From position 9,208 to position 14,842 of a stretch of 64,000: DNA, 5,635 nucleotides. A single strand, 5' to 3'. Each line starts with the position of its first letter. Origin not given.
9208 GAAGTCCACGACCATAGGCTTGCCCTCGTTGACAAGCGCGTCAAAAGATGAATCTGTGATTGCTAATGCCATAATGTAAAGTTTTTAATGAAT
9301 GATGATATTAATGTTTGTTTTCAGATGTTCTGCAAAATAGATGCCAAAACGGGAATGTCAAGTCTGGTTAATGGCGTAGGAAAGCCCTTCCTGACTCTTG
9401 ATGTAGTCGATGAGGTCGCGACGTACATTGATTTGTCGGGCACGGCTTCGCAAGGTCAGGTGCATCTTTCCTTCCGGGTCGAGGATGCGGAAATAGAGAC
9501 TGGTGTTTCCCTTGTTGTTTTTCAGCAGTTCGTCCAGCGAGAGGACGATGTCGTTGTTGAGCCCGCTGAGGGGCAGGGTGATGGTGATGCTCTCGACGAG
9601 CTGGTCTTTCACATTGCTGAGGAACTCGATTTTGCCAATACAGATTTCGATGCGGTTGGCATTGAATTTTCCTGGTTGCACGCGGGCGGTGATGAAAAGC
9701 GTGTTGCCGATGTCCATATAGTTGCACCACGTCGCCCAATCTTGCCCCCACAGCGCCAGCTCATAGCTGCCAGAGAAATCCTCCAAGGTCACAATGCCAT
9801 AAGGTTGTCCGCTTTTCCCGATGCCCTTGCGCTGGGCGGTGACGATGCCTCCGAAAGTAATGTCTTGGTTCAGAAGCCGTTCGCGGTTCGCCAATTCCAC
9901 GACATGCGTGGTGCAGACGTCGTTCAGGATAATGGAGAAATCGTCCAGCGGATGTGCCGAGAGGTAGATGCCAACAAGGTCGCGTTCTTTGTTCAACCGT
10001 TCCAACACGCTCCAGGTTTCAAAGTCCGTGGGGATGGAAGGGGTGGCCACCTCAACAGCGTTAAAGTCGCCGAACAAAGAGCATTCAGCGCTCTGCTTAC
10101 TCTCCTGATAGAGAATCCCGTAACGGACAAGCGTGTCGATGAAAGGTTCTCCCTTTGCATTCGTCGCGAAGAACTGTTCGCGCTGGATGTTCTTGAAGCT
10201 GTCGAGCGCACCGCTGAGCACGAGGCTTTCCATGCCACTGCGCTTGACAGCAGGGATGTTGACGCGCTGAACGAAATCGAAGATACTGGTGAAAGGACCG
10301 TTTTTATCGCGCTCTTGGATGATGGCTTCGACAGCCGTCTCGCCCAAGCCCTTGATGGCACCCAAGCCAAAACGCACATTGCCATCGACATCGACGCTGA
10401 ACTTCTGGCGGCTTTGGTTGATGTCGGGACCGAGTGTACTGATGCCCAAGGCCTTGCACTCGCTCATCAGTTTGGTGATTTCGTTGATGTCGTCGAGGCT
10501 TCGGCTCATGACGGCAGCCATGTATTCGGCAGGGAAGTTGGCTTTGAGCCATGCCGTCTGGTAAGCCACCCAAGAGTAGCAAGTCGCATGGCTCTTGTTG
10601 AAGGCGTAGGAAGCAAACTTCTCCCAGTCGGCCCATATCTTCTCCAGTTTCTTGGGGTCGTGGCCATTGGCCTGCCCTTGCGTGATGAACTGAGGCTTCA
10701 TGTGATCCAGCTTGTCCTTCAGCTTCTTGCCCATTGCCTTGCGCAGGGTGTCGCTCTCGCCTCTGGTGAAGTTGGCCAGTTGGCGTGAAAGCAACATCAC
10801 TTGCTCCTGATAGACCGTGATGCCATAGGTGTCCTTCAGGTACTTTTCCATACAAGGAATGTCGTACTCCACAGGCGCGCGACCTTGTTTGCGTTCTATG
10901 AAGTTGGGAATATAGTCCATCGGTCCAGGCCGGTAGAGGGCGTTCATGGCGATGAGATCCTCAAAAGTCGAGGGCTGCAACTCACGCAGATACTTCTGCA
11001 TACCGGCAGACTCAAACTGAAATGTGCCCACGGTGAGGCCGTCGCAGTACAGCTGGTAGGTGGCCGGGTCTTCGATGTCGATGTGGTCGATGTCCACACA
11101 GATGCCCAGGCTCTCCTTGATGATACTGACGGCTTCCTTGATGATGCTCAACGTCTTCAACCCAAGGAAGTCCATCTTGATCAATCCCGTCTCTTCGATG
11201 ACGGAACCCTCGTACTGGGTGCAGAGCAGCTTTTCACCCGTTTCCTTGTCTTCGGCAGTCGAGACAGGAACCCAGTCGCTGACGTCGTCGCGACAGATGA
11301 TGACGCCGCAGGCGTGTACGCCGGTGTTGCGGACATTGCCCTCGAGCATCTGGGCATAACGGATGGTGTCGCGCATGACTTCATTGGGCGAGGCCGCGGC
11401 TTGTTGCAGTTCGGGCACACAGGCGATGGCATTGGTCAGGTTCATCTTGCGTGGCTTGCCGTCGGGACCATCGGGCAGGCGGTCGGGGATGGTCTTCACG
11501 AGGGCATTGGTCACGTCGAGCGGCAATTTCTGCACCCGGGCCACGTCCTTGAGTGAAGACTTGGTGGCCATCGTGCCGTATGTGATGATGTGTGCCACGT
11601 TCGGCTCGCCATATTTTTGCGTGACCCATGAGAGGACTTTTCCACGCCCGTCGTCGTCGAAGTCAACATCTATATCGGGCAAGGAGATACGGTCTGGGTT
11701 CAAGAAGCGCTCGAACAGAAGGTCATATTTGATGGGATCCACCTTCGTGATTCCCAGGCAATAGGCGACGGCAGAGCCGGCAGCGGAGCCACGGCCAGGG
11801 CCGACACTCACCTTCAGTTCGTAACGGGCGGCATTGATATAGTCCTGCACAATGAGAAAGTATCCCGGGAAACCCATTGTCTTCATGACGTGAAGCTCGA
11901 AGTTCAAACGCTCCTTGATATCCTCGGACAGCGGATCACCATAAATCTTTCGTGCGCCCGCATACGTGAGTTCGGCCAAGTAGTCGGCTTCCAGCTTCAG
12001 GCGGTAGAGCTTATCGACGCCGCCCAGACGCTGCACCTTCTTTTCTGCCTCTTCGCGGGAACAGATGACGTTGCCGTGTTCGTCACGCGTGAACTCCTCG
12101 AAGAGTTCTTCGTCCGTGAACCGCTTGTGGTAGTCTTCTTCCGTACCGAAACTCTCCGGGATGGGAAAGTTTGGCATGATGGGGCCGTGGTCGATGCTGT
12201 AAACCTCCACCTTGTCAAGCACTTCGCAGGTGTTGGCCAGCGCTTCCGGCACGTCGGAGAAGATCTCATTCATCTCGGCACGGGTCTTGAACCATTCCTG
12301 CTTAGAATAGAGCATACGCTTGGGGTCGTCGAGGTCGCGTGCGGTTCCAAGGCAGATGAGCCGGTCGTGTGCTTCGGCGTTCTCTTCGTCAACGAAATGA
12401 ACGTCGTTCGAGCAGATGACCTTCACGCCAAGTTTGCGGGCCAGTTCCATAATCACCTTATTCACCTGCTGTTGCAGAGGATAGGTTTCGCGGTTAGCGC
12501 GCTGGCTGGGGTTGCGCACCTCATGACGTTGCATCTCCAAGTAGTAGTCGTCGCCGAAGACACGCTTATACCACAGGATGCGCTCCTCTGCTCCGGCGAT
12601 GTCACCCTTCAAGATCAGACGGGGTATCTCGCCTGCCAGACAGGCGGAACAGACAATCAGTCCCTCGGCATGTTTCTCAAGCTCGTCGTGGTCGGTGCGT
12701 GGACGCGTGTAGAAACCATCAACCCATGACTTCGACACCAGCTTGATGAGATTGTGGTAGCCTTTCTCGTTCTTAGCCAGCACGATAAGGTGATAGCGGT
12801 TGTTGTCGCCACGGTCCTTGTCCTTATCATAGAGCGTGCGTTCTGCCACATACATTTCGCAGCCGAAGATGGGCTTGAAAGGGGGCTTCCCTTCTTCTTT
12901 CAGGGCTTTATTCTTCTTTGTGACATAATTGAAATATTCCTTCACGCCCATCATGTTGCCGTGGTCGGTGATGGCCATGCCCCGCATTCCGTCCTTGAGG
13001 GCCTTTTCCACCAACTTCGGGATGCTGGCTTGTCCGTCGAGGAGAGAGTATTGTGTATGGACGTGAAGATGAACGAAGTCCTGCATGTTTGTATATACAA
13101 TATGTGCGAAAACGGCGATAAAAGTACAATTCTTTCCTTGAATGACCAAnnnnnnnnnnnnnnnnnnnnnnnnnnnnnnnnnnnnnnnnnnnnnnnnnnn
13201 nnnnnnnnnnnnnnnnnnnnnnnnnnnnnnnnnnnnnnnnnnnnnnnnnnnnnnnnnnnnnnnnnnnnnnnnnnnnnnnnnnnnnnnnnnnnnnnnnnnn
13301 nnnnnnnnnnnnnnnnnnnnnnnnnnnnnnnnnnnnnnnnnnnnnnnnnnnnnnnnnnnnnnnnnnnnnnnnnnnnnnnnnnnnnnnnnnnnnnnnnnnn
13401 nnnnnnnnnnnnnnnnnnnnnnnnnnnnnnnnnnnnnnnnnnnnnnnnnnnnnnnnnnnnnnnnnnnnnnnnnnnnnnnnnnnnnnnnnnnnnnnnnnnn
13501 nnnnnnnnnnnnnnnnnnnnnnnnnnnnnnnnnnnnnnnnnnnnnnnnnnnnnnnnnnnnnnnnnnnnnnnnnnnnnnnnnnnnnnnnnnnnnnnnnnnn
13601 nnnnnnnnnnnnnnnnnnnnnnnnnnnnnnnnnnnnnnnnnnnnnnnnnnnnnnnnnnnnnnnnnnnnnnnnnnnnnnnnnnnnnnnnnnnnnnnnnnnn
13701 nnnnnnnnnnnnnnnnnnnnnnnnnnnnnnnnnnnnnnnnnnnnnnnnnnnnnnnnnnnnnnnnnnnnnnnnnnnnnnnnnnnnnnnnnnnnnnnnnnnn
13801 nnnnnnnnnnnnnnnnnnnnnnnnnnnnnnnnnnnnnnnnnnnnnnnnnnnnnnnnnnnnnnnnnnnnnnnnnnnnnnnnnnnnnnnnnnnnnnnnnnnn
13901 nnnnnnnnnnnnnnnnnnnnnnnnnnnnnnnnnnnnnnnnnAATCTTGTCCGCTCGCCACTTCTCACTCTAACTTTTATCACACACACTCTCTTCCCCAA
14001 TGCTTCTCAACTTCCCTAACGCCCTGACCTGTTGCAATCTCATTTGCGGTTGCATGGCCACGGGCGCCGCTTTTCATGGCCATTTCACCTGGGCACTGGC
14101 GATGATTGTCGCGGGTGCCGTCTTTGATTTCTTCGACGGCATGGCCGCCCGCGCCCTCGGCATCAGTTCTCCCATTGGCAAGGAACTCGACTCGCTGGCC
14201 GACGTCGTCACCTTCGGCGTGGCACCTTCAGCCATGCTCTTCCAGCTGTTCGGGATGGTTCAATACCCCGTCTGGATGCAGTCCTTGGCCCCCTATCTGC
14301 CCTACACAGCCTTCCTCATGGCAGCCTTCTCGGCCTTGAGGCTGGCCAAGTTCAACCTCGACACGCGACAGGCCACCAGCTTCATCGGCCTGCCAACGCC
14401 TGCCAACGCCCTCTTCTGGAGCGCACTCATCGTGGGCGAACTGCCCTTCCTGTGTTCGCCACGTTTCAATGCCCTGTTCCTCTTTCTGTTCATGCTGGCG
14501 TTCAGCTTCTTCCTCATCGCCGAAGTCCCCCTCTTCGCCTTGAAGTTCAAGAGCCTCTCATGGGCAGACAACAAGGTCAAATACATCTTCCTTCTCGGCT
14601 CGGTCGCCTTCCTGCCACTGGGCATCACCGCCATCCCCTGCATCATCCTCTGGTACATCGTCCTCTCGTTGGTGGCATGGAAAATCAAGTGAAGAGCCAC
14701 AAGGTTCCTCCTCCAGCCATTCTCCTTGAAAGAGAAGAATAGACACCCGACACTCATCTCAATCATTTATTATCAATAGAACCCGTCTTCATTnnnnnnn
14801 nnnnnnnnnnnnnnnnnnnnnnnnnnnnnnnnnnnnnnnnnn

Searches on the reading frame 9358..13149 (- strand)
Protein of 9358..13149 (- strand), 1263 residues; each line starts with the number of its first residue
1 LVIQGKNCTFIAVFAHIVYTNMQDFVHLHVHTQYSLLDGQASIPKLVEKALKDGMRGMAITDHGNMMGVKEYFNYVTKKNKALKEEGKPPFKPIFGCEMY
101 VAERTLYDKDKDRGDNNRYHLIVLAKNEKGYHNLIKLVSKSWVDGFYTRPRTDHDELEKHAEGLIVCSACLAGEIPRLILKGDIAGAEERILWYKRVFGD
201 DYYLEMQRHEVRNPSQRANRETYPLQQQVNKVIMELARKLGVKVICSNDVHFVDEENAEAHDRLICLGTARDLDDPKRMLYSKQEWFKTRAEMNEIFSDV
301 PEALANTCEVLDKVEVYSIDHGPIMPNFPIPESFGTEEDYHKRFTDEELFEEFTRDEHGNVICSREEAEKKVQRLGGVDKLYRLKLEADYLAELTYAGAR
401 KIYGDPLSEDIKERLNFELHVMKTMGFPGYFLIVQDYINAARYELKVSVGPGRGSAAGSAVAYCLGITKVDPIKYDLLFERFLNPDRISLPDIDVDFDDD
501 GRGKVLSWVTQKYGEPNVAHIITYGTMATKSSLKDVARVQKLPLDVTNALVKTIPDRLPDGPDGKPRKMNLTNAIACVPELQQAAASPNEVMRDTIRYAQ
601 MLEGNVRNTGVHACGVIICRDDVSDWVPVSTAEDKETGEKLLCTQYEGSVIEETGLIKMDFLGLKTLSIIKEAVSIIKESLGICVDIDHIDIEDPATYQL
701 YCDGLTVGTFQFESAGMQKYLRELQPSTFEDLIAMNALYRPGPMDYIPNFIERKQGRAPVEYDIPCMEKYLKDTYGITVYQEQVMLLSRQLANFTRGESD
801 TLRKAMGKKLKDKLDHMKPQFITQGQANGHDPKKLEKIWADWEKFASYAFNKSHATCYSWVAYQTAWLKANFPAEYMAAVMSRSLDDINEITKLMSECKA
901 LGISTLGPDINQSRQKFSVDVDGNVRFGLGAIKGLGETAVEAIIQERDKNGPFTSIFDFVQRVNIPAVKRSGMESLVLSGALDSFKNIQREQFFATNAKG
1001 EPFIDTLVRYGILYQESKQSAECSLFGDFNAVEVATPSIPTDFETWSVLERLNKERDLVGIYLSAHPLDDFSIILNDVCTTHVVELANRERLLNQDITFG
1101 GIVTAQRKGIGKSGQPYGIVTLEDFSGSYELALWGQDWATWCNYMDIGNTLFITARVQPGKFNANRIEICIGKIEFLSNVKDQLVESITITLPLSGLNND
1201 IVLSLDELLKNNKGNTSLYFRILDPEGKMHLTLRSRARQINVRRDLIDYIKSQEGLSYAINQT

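Call 47: search_protein_families(library=pfam, proteins=[window:9358-13149:-], max_evalue=0.00001)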
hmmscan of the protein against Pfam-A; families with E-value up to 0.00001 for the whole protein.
window:9358-13149:- (1263 aa): 4 families
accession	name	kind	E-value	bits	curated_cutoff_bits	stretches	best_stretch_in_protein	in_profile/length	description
PF07733.18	DNA_pol3_alpha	-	3.4e-85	286.2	23.9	1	389-663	1-260/260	Bacterial DNA polymerase III alpha NTPase domain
PF17657.6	DNA_pol3_finger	-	2.8e-56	189.8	22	1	666-829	1-166/166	Bacterial DNA polymerase III alpha subunit finger domain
PF02811.25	PHP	-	2.3e-54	184.6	26.4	1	27-209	1-164/164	PHP domain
PF14579.12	HHH_6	-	1e-27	96.6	25.6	1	902-991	1-88/90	Helix-hairpin-helix motif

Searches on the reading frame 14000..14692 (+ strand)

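Call 47: search_protein_families(library=pfam, proteins=[window:14000-14692:+], max_evalue=0.00001)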
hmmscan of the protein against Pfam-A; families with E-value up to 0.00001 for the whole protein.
window:14000-14692:+ (230 aa): 1 family
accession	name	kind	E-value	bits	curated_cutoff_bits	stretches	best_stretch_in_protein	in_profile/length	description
PF01066.26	CDP-OH_P_transf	-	9e-19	68.8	22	1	3-137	1-125/152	CDP-alcohol phosphatidyltransferase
